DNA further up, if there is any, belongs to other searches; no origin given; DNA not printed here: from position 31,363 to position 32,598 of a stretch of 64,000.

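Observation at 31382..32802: Minimal RiPP-like cassette: 22-aa peptide + radical SAM (twitch/SPASM-like) + discrete PqqD-like RRE, with a precursor that fits no known rSAM-RiPP chemistry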

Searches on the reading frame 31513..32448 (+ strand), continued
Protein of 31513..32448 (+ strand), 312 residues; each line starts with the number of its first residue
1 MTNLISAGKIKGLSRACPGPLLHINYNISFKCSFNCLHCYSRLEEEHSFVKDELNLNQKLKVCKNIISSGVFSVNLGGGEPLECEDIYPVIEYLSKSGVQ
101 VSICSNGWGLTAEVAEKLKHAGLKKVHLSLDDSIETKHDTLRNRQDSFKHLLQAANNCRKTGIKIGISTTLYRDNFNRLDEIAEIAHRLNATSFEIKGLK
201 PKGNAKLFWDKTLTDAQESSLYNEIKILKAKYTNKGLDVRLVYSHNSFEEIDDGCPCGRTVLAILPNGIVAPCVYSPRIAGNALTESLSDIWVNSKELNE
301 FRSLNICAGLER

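Call 52: search_protein_families(library=pfam, proteins=[L032:3839-6001:+, L036:3-359:+, L033:4215-4970:-, L035:5600-6913:+, L035:5260-5490:+, L006:1558-2061:+], max_evalue=0.01)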
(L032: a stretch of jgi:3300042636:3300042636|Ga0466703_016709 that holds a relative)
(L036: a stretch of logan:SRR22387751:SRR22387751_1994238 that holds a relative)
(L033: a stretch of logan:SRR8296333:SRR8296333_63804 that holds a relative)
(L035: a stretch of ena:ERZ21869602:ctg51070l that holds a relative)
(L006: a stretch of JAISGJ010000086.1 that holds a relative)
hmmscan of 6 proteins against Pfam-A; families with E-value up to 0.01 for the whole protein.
L032:3839-6001:+ (721 aa): 2 families
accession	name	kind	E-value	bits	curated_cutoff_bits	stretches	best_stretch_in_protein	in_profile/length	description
PF02730.20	AFOR_N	-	1.1e-59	202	29.8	1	36-237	1-199/199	Aldehyde ferredoxin oxidoreductase, N-terminal domain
PF01314.23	AFOR_C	-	8.4e-31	107.9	27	1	277-688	58-385/385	Aldehyde ferredoxin oxidoreductase, domains 2 & 3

L036:3-359:+ (119 aa): 1 family
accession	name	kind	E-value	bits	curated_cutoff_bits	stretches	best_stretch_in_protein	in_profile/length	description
PF03129.25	HGTP_anticodon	-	8.4e-25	87.2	21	1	23-112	1-93/94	Anticodon binding domain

L033:4215-4970:- (251 aa): 5 families
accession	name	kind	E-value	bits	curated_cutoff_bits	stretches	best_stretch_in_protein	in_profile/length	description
PF13561.12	adh_short_C2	-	4.5e-60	203.6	27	1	12-246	1-234/236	Enoyl-(Acyl carrier protein) reductase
PF00106.31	adh_short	-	5.8e-56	189.5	26.6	1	6-197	1-192/195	short chain dehydrogenase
PF08659.16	KR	-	2.1e-12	47.8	22.6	1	7-109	2-108/180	KR domain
PF23441.1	SDR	-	3.2e-06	27.1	27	1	5-249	7-257/258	SDR-like rossmann domain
PF01370.27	Epimerase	-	0.0029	17.5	20.9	1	8-91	1-73/240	NAD dependent epimerase/dehydratase family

L035:5600-6913:+ (438 aa): 0 families

L035:5260-5490:+ (77 aa): 0 families

L006:1558-2061:+ (168 aa): 0 families

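Call 75: find_encoding_contigs(protein=P0031, flank=3000, max_places=4)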
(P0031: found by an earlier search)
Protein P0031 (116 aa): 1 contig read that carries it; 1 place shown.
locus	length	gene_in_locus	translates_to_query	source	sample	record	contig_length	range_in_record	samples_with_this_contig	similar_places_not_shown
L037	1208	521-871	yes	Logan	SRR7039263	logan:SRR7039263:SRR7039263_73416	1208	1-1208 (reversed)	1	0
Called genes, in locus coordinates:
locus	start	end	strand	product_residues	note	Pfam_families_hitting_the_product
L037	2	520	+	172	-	?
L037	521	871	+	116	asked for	-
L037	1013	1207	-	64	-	?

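Call 76: search_protein_representatives(alignment_id=A1)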
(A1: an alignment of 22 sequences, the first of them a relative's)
Query: 22 sequences, 296 profile positions. Proteins with E-value up to 0.001 (for the whole library): 105237; up to 1e-10: 45219; up to 1e-30: 3610. The best 150 are listed.
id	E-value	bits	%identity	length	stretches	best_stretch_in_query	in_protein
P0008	8.7e-125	432.4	-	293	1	4-292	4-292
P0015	7.2e-123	426.1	-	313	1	5-293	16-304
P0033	1.8e-122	424.8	-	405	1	3-294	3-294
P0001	9.8e-115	399.4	-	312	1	5-292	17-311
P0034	7.1e-114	396.6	-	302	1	2-293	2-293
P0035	2.2e-110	385.1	-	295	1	5-293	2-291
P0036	5.6e-109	380.5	-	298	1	6-292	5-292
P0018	1.9e-107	375.4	-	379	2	6-193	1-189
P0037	1.2e-103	363.0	-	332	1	5-294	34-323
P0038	4.0e-100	351.4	-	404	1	4-291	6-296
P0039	5.9e-99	347.6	-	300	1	5-291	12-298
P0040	1.8e-97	342.7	-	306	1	4-292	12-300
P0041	4.4e-95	334.9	-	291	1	7-292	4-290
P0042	6.3e-94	331.1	-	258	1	44-294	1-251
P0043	6.8e-94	331.0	-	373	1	3-291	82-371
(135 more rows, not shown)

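Call 79: search_solved_structures(query=window:31513-32448:+, max_evalue=1e-10, show_alignments=2)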
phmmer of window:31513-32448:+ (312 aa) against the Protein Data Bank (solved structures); distinct sequences matched with E-value up to 1e-10: 2.
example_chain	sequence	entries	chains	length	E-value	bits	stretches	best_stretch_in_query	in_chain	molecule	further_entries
6efn_A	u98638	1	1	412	1.3e-15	60.8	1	28-294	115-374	Sporulation killing factor maturation protein SkfB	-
6c8v_A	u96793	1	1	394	8e-13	51.7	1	25-302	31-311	Coenzyme PQQ synthesis protein E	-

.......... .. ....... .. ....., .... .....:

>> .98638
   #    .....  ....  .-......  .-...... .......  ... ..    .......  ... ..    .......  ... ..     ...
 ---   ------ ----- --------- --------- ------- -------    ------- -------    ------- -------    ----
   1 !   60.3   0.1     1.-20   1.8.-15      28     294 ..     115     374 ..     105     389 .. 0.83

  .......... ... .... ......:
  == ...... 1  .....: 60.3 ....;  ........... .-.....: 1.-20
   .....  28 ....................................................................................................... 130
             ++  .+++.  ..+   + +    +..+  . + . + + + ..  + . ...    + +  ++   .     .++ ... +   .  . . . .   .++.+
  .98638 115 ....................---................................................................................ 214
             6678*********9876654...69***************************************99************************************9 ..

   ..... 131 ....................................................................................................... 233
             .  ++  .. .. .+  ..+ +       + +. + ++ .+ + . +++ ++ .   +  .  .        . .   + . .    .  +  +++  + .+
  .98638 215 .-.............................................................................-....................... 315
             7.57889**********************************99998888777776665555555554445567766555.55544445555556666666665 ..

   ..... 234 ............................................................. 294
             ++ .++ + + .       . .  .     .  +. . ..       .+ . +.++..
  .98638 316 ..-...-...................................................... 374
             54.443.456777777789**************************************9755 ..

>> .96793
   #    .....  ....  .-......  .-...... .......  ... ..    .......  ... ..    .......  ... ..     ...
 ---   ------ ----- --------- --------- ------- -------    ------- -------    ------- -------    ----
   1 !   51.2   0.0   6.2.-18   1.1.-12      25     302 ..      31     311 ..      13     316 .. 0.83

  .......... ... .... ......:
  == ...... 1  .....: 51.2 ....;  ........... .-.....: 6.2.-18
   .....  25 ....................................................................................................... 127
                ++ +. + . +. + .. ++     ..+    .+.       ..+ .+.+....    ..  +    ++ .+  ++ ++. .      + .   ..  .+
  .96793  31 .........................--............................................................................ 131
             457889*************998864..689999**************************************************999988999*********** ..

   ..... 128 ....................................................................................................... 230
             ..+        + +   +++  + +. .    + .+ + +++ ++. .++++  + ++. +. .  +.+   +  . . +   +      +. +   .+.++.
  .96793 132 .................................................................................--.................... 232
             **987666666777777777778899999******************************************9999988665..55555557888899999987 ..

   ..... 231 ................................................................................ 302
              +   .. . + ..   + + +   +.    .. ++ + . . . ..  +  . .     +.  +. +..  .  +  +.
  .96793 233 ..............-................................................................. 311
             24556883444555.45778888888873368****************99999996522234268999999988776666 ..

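Call 80: find_encoding_contigs(protein=P0013, flank=4000, max_places=2)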
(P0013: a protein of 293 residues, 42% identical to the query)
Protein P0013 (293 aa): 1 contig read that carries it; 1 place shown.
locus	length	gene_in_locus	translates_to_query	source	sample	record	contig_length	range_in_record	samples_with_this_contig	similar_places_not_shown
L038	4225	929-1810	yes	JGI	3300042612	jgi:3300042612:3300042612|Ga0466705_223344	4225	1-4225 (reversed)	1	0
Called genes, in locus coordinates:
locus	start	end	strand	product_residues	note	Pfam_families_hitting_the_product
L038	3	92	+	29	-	?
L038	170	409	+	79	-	-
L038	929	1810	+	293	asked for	PF04055:Radical_SAM, PF13186:SPASM (weak)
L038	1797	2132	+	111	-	PF05402:PqqD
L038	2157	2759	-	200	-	PF13189:Cytidylate_kin2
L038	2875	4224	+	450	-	?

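Call 81: find_encoding_contigs(protein=P0003, flank=4000, max_places=2)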
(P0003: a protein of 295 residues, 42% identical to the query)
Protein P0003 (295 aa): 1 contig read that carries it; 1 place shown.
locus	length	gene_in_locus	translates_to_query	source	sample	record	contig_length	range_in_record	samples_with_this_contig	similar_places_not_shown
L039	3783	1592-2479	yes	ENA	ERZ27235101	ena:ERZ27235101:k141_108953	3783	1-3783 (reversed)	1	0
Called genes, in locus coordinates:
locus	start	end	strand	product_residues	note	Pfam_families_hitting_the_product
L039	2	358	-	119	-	?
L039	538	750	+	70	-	-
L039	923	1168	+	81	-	PF00403:HMA (weak)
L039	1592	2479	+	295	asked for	PF04055:Radical_SAM, PF13186:SPASM (weak)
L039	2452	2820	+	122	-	PF05402:PqqD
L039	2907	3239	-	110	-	PF05437:AzlD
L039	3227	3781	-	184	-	?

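Call 82: find_encoding_contigs(protein=P0015, flank=4000, max_places=2)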
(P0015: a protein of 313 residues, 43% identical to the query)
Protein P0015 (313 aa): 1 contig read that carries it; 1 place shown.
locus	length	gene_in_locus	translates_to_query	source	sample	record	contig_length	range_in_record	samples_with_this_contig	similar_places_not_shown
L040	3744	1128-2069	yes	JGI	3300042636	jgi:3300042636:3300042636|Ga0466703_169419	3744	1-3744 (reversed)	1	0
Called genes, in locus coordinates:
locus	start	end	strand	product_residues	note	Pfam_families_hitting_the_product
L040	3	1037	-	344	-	PF00106:adh_short, PF08659:KR, PF13561:adh_short_C2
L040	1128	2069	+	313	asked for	PF04055:Radical_SAM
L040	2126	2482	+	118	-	PF05402:PqqD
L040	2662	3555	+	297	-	PF00126:HTH_1, PF03466:LysR_substrate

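Call 87: find_homologous_proteins(query=L032:5405-6001:+, max_evalue=0.00001)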
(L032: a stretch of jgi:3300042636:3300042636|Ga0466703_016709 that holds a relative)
Query L032:5405-6001:+ (199 aa): 12 proteins with E <= 0.00001 among 148 candidates.
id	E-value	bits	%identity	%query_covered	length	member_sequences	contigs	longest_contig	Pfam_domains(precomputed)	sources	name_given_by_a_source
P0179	6.4e-51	191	50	90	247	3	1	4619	PF01314.24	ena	-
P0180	2.4e-50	189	50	88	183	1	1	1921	PF01314.24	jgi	jgi:aldehyde:ferredoxin oxidoreductase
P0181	8.0e-50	187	51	90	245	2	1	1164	PF01314.24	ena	-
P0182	5.7e-48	181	66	58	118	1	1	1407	PF01314.24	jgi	jgi:aldehyde:ferredoxin oxidoreductase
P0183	1.1e-47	180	55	76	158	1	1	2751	PF01314.24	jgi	jgi:aldehyde:ferredoxin oxidoreductase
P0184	2.7e-45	173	52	77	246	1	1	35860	PF01314.24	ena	-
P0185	4.0e-45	172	47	88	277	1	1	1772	PF01314.24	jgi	jgi:aldehyde:ferredoxin oxidoreductase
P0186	7.7e-45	171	54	73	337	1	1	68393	PF01314.24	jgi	-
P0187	1.5e-43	167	52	74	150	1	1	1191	PF01314.24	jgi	jgi:aldehyde:ferredoxin oxidoreductase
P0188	8.7e-40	155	56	66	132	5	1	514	PF01314.24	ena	-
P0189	1.4e-33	134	54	56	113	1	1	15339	PF01314.24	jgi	jgi:aldehyde:ferredoxin oxidoreductase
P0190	1.5e-31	128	56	56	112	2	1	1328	PF01314.24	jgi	jgi:aldehyde:ferredoxin oxidoreductase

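Call 92: predict_structure(alignment_id=A1)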
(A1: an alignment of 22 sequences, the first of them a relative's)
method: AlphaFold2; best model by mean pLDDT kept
length: 312 residues; sequences in the alignment: 22
mean_pLDDT: 90.4   pTM: 0.88
mean pLDDT of the five models: 90.4, 89.0, 89.0, 87.9, 87.0
residues with pLDDT >= 90: 226; 70-90: 58; 50-70: 17; < 50: 11
segments of 3 or more residues with pLDDT < 50: 1-9
pLDDT, mean of each block of 10 residues (from residue 1): 41 64 94 91 69 94 98 94 97 99 97 99 98 98 97 98 98 97 98 95 87 94 96 97 86 84 95 88 97 93 75 50
secondary structure, 60 per line:
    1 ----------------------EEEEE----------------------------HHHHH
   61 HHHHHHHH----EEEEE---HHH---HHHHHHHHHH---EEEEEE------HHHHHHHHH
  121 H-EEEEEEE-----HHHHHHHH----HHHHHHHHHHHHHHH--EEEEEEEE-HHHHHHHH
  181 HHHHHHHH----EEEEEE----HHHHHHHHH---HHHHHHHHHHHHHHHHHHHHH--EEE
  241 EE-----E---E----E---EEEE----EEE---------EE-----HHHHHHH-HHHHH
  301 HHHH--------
elements in order: E23-27 H56-68 E73-77 H87-96 E100-105 H112-121 E123-129 H135-142 H147-161 E164-171 H173-188 E193-198 H203-211 H215-235 E238-242 E261-264 E269-271 H288-294 H296-304

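Call 94: fold_search(model_id=the predicted structure, library=pdb)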
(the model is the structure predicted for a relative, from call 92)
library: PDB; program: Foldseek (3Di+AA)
matches with E <= 10: 1802; with E <= 0.001: 220
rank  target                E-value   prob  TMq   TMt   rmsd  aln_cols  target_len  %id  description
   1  6efn                  1.2e-16  1.00  0.73  0.60   3.1       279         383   22  Structure of a RiPP maturase, SkfB (released 2018-10-24)
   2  5v1t_A                5.3e-15  1.00  0.72  0.53   4.1       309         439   18  Crystal structure of Streptococcus suis SuiB bound to precursor peptide SuiA (released 2017-08-30)
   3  5v1s_A                1.0e-14  1.00  0.73  0.55   3.9       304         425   19  Crystal structure of Streptococcus suis SuiB bound to S-adenosylmethionine (released 2017-08-30)
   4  5v1q_B                1.5e-14  1.00  0.72  0.52   4.2       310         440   19  Crystal structure of Streptococcus suis SuiB (released 2017-08-30)
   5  5v1s_B                3.5e-14  1.00  0.69  0.52   4.9       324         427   18  Crystal structure of Streptococcus suis SuiB bound to S-adenosylmethionine (released 2017-08-30)
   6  5v1q_A                5.3e-14  1.00  0.73  0.55   4.0       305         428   19  Crystal structure of Streptococcus suis SuiB (released 2017-08-30)
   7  6c8v                  6.6e-13  1.00  0.66  0.66   4.4       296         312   18  X-ray structure of PqqE from Methylobacterium extorquens (released 2018-02-14)
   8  7vob                  7.4e-13  1.00  0.64  0.62   6.1       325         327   16  The crystal structure of a Radical SAM Enzyme BlsE involved in the Biosynthesis of Blasticidin S (released 2022-05-04)
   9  2fb2_B                1.4e-12  1.00  0.66  0.63   5.0       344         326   15  Structure of the MoaA Arg17/266/268/Ala triple mutant (released 2006-05-09)
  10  1tv7_A                2.5e-12  1.00  0.64  0.61   6.4       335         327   16  Structure of the S-adenosylmethionine dependent Enzyme MoaA (released 2004-08-31)
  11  9dfu                  4.7e-12  1.00  0.69  0.76   6.6       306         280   14  X-ray crystal structure of the second Viperin-like enzyme from T. virens variant F40H with bound CTP and SAM (released 2025-02-19)
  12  9dfn                  5.5e-12  1.00  0.69  0.75   6.6       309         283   14  X-ray crystal structure of the second viperin-like enzyme from Trichoderma virens with bound CTP and SAM (released 2025-02-19)
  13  8hzv_C                5.9e-12  1.00  0.65  0.45   5.4       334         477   15  The crystal structure of a Radical SAM Enzyme DesII (released 2024-07-10)
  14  8hzv_A                1.2e-11  1.00  0.65  0.44   5.9       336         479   16  The crystal structure of a Radical SAM Enzyme DesII (released 2024-07-10)
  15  1tv7_B                2.0e-11  1.00  0.65  0.62   5.4       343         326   16  Structure of the S-adenosylmethionine dependent Enzyme MoaA (released 2004-08-31)
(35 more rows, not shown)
